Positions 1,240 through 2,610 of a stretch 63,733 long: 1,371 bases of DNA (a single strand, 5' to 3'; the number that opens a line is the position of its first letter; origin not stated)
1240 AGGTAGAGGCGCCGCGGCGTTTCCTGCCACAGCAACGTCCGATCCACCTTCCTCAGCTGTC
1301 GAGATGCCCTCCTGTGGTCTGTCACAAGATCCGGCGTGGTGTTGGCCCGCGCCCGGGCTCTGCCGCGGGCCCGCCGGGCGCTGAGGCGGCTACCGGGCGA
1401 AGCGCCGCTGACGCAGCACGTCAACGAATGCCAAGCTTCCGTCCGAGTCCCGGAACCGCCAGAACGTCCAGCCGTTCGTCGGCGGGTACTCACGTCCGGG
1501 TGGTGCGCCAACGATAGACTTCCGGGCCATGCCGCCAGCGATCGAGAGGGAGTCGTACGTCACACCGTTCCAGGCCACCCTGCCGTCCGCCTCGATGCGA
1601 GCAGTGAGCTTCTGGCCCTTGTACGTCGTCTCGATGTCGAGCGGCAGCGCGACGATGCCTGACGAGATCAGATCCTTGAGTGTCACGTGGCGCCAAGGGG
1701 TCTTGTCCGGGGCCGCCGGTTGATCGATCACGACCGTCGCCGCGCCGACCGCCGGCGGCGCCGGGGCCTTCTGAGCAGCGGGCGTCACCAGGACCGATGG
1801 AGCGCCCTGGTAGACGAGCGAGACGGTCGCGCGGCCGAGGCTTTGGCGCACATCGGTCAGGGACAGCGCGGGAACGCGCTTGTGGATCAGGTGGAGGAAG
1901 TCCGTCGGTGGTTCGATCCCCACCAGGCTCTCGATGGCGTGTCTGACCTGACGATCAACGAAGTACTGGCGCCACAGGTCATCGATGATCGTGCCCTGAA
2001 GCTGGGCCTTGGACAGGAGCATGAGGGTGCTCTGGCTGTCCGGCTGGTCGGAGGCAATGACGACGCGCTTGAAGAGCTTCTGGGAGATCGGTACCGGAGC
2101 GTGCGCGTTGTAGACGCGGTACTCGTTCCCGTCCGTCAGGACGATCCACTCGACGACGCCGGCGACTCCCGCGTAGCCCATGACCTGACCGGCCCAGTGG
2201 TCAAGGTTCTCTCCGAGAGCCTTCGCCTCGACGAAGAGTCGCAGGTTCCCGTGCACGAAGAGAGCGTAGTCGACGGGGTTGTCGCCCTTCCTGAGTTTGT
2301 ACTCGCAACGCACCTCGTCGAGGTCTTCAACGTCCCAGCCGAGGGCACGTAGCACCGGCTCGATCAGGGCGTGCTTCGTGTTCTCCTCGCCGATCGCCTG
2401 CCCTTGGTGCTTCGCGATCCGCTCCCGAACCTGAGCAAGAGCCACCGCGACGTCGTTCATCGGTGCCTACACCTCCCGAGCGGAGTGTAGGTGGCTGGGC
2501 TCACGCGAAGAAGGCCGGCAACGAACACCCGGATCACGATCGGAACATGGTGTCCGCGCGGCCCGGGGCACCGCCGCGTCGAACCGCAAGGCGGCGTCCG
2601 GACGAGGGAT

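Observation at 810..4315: Candidate undescribed defence block inside the integrated element: DUF2441-like / PD-(D/E)xK-RAMA / mini-ORF / SIR2 / YegP, all on the minus strand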

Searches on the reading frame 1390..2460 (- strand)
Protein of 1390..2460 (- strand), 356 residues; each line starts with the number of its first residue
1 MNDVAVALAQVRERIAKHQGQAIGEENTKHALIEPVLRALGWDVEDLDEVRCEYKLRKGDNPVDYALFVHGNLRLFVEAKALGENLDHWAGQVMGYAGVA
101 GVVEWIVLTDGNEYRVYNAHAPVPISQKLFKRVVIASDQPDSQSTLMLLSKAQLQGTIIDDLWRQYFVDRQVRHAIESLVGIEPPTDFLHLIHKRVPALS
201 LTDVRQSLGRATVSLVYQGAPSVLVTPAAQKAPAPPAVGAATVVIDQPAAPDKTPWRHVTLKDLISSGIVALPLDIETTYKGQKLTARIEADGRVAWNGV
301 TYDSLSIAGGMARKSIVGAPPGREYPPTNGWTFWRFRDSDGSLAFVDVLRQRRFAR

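Call 4: search_protein_families(library=pfam, proteins=[window:1390-2460:-], max_evalue=0.01)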
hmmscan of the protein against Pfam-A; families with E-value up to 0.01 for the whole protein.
window:1390-2460:- (356 aa): 2 families
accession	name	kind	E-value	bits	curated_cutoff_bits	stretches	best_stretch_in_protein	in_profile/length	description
PF18755.6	RAMA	-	1.9e-11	44.3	35.2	1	248-342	8-92/107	Restriction Enzyme Adenine Methylase Associated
PF04313.20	HSDR_N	-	1.9e-06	28.3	25.1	0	53-121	119-194/198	Type I restriction enzyme R protein N terminus (HSDR_N)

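Call 5: search_protein_families(library=padloc, proteins=[window:1390-2460:-], max_evalue=0.01)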
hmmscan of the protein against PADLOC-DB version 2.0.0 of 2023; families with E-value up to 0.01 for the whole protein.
window:1390-2460:- (356 aa): 4 families
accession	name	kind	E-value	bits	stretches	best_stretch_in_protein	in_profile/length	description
PDLC04921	PDC-S14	-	2.9e-11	41.2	1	253-352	182-270/280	-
PDLC03216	MTase_II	-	0.00084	16.4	1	254-352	273-357/364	Type II methyltransferase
PDLC03738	oMTase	-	0.0017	15.2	1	257-351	286-366/376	orphan methyltransferase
PDLC03604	REase_MTase_IIG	-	0.0084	12.1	0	26-123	32-142/1011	Type IIG restriction enzyme-methyltransferase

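Call 6: search_protein_families(library=ncbifam, proteins=[window:1390-2460:-], max_evalue=0.01)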
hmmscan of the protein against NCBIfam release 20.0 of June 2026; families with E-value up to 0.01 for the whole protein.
window:1390-2460:- (356 aa): 1 family
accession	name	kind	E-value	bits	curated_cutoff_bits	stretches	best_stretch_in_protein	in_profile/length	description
NF050803.1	DnaMtaseCcrMCaul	equivalog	0.00057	18.9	830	1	258-352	269-349/350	adenine-specific DNA-methyltransferase CcrM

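Call 7: search_protein_families(library=phrogs, proteins=[window:1390-2460:-], max_evalue=0.01)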
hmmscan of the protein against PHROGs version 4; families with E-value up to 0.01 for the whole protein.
window:1390-2460:- (356 aa): 2 families
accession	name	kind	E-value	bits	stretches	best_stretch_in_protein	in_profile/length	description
phrog_4225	-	DNA, RNA and nucleotide metabolism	1.3e-20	74.8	1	2-118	2-120/357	endonuclease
phrog_17239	-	unknown function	8.2e-13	49.3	1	13-166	21-173/259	-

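Call 17: find_homologous_proteins(query=window:1390-2460:-, max_evalue=0.001)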
Query window:1390-2460:- (356 aa): 1057 proteins with E <= 0.001 among 8000 candidates; the best 120 are listed.
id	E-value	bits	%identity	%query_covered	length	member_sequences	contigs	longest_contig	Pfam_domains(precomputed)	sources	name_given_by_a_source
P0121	5.1e-237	804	100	100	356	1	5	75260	PF18755.7,PF04313.21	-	-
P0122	1.1e-195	668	81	100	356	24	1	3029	PF18755.7,PF04313.21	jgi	jgi:Restriction Enzyme Adenine Methylase Associated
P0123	6.1e-195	665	72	99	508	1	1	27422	PF18755.7,PF04313.21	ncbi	-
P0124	2.1e-194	664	81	100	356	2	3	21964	PF18755.7,PF04313.21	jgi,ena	jgi:hypothetical protein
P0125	5.9e-193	659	82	100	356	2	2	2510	PF18755.7,PF04313.21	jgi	jgi:Restriction Enzyme Adenine Methylase Associated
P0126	5.3e-192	656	82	100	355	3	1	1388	PF18755.7,PF04313.21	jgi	jgi:hypothetical protein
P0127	6.6e-191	652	80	100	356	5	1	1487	PF18755.7,PF04313.21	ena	-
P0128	2.2e-190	650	79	100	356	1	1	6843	PF18755.7,PF04313.21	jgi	jgi:Restriction Enzyme Adenine Methylase Associated/Type I restriction enzyme R protein N terminus (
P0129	2.8e-190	650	81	99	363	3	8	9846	PF18755.7,PF04313.21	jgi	jgi:hypothetical protein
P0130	8.5e-188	642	79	99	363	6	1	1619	PF18755.7,PF04313.21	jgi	jgi:hypothetical protein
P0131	9.3e-187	638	78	100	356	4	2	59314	PF18755.7,PF04313.21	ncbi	ncbi:MAG: restriction endonuclease [Candidatus Limnocylindrales bacterium]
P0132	2.6e-185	634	78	100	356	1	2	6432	PF18755.7,PF04313.21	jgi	jgi:predicted type IV restriction endonuclease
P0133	1.5e-184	631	78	100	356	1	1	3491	PF18755.7,PF04313.21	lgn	-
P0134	2.6e-184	630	79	100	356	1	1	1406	PF18755.7,PF04313.21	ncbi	-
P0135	3.0e-184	630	78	99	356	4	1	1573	PF18755.7,PF04313.21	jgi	-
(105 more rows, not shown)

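Call 20: find_related_loci(query=A2, collection=metagenome_contigs, flank=6000)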
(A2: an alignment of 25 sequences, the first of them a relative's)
Query A2 (356 aa) in metagenome_contigs; peptide patterns used: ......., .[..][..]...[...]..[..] (x = any residue, [..] = any of these).
600 stretches matched a pattern (row limit reached: there are more); 388 encode a relative of the query (tblastn E <= 1e-3); the best 80 are kept; 80 distinct loci.
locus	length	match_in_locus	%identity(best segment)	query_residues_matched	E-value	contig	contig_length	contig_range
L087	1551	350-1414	82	1-355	0e+0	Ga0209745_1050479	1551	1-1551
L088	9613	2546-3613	81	1-356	0e+0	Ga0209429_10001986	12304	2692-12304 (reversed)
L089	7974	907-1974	81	1-356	0e+0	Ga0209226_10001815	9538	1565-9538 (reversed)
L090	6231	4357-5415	79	3-355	0e+0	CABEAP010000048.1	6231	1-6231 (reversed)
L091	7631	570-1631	78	3-356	0e+0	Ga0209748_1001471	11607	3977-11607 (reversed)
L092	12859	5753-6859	74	3-356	3e-180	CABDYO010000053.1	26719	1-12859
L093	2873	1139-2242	74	3-356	0e+0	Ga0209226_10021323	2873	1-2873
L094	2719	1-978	79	31-356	0e+0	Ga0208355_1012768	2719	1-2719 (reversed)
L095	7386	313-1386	73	1-355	6e-173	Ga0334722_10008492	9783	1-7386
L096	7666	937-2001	72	3-356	2e-169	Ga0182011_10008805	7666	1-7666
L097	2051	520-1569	63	1-352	4e-152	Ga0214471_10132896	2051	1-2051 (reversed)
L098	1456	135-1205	64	1-356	6e-152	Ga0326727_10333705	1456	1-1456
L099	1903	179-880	75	123-356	3e-124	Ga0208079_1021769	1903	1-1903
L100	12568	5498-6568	51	3-356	3e-112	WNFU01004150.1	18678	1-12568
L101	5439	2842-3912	51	3-356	3e-112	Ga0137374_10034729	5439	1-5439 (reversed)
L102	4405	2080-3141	52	3-356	1e-112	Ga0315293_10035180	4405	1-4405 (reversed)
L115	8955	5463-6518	50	1-351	2e-106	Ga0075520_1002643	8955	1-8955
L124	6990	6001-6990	52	3-332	6e-104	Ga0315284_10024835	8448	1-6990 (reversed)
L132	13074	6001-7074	48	3-356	2e-99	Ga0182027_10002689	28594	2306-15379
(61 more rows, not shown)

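Call 21: find_related_loci(query=A2, collection=viral_contigs, flank=6000)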
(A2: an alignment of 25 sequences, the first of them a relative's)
Query A2 (356 aa) in viral_contigs; peptide patterns used: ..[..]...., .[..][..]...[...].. (x = any residue, [..] = any of these).
45 stretches matched a pattern; 7 encode a relative of the query (tblastn E <= 1e-3); 7 distinct loci.
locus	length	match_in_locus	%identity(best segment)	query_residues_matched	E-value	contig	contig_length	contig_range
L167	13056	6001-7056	59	1-354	2e-127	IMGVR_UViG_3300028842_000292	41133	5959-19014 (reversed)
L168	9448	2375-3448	51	1-356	6e-109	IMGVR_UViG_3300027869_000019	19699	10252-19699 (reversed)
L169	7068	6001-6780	41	4-254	6e-53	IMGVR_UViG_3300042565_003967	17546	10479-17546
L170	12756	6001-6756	41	4-254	2e-50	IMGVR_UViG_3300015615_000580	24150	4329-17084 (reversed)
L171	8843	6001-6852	39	6-295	3e-48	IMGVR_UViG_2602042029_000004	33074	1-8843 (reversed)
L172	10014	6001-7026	35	7-338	6e-46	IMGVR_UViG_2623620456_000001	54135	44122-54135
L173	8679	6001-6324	40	14-118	9e-18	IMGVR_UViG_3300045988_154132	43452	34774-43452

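Call 85: search_protein_families(library=pfam, alignment_id=A6, max_evalue=0.00001)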
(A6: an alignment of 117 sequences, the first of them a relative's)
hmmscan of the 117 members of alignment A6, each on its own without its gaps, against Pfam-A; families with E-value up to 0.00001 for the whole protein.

A. member 1, L088:1526-1987:- (153 aa): 1 family
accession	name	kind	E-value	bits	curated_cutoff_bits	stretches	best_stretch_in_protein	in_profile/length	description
PF13683.12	rve_3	-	6.2e-11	42.3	26.5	1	56-117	2-63/67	Integrase core domain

B. families by the number of members that match (of 117 scanned): 92 families (the first 25 are shown)
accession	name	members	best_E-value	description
PF00589.27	Phage_integrase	6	1.5e-33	Phage integrase family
PF02384.22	N6_Mtase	3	2.7e-94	N-6 DNA Methylase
PF01555.25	N6_N4_Mtase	2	3.1e-38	DNA methylase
PF14088.11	DUF4268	2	3.2e-30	Domain of unknown function (DUF4268)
PF04851.21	ResIII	2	7.3e-27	Type III restriction enzyme, res subunit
PF20473.4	MmeI_Mtase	2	1.4e-26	MmeI, DNA-methyltransferase domain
PF07728.20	AAA_5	2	5.9e-23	AAA domain (dynein-related subfamily)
PF12161.14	HsdM_N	2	7.2e-23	HsdM N-terminal domain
PF01972.22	SDH_protease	2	2e-16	ClpP-like SDH-type serine proteinase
PF00881.29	Nitroreductase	2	1.7e-15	Nitroreductase family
PF20464.3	MmeI_N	2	2.6e-13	MmeI, N-terminal domain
PF01381.28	HTH_3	2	1.9e-12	Helix-turn-helix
PF13560.12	HTH_31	2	2.2e-08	Helix-turn-helix domain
PF25183.1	OMP_b-brl_4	1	3.6e-236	Outer membrane beta barrel domain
PF13337.12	BrxL_ATPase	1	1.8e-128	Lon-like protease BrxL-like, ATPase domain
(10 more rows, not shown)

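Call 86: search_protein_families(library=padloc, alignment_id=A6, max_evalue=0.00001)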
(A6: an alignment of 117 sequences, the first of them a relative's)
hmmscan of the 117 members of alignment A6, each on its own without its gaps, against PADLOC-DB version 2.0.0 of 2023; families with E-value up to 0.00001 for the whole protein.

A. member 1, L088:1526-1987:- (153 aa): 0 families

B. families by the number of members that match (of 117 scanned): 255 families (the first 25 are shown)
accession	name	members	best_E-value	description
PDLC04134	mad2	6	2.9e-45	mads_2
PDLC03627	REase_MTase_IIG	3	1.9e-268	Type IIG restriction enzyme-methyltransferase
PDLC03029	MTase_I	3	8.6e-255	Type I methyltransferase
PDLC03598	REase_MTase_IIG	3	7.4e-88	Type IIG restriction enzyme-methyltransferase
PDLC03021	MTase_I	3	6.6e-57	Type I methyltransferase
PDLC03629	REase_MTase_IIG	3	7e-52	Type IIG restriction enzyme-methyltransferase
PDLC03026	MTase_I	3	9.1e-52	Type I methyltransferase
PDLC03025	MTase_I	3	2.3e-32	Type I methyltransferase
PDLC03318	MTase_II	3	1.8e-14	Type II methyltransferase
PDLC03038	MTase_I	2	1.4e-136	Type I methyltransferase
PDLC03039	MTase_I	2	2.5e-131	Type I methyltransferase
PDLC04914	PDC-S11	2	9e-120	-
PDLC03599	REase_MTase_IIG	2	1e-118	Type IIG restriction enzyme-methyltransferase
PDLC03027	MTase_I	2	7.4e-112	Type I methyltransferase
PDLC03651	REase_III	2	8.2e-111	Type III restriction enzyme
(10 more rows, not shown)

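Call 87: search_solved_structures(query=A2, max_evalue=1, show_alignments=2)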
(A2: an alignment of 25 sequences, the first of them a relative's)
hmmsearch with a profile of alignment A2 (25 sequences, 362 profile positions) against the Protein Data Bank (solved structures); distinct sequences matched with E-value up to 1: 2.
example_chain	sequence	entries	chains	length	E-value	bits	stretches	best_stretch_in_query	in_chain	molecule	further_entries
6pbd_A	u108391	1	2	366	0.0094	18.2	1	328-357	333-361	Modification methylase CcrMI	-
7ydt_A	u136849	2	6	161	0.29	13.3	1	260-321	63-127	MPN domain containing protein | MPN domain-containing protein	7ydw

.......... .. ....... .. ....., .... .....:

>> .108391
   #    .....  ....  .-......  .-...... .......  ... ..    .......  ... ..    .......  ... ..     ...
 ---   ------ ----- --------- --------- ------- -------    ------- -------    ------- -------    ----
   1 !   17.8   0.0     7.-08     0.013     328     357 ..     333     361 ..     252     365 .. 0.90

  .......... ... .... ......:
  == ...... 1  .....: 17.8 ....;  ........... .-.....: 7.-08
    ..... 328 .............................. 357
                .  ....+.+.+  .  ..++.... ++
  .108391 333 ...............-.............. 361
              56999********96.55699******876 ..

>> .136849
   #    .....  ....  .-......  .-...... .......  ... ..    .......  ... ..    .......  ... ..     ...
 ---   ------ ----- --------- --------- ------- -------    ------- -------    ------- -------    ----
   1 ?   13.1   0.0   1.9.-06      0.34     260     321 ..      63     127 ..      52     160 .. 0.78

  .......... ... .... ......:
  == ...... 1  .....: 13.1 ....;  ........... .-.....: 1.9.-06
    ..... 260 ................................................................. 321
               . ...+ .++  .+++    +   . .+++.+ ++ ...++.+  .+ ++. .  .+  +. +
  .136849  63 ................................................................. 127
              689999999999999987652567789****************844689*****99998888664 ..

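Call 88: search_protein_families(library=pfam, proteins=[L124:2883-4070:-, L124:4110-5285:-, L124:203-1054:-, L132:3351-3746:-, L132:3743-4408:-, L132:4735-5487:-, L102:994-1473:+, L115:1017-1868:+, L115:1872-2519:+, L115:2697-3431:+], max_evalue=0.001)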
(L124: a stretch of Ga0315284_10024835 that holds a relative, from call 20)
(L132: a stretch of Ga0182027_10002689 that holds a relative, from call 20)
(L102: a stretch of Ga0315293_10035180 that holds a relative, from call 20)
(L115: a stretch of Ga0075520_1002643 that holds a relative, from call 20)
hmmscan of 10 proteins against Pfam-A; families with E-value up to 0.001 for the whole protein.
L124:2883-4070:- (395 aa): 6 families
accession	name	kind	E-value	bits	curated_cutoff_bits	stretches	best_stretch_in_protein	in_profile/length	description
PF00534.26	Glycos_transf_1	-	5.1e-38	130.7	26.4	1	198-359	14-170/172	Glycosyl transferases group 1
PF13692.12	Glyco_trans_1_4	-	1.7e-32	113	27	1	202-347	4-142/142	Glycosyl transferases group 1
PF13439.12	Glyco_transf_4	-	1.3e-18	68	28.5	1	14-176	1-165/170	Glycosyltransferase Family 4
PF13579.12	Glyco_trans_4_4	-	6.1e-15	56.3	29.7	1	15-176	1-158/158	Glycosyl transferase 4-like domain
PF20706.3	GT4-conflict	-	4.8e-10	39.4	26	1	201-316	199-314/385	Family 4 Glycosyltransferase in conflict systems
PF13524.12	Glyco_trans_1_2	-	4.2e-06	27.2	25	1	228-375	12-143/144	Glycosyl transferase-like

L124:4110-5285:- (391 aa): 1 family
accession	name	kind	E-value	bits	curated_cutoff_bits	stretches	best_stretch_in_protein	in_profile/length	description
PF04041.19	Glyco_hydro_130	-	2.2e-53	181.7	26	1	137-388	56-315/320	beta-1,4-mannooligosaccharide phosphorylase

L124:203-1054:- (283 aa): 1 family
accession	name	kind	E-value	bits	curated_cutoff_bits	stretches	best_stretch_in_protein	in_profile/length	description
PF08378.17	NERD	-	4.9e-13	50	22.1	1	118-230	2-111/111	Nuclease-related domain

L132:3351-3746:- (131 aa): 0 families

L132:3743-4408:- (221 aa): 1 family
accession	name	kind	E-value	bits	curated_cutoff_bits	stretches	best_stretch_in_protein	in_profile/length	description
PF13274.11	SocA_Panacea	-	4.8e-11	44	25.7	1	47-151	1-108/113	Antitoxin SocA-like, Panacea domain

L132:4735-5487:- (250 aa): 0 families

L102:994-1473:+ (159 aa): 0 families

L115:1017-1868:+ (283 aa): 1 family
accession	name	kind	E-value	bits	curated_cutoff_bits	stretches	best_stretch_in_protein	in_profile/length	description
PF06114.19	Peptidase_M78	-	1.7e-12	47.7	22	1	64-181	1-119/123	IrrE N-terminal-like domain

L115:1872-2519:+ (215 aa): 0 families

L115:2697-3431:+ (244 aa): 0 families
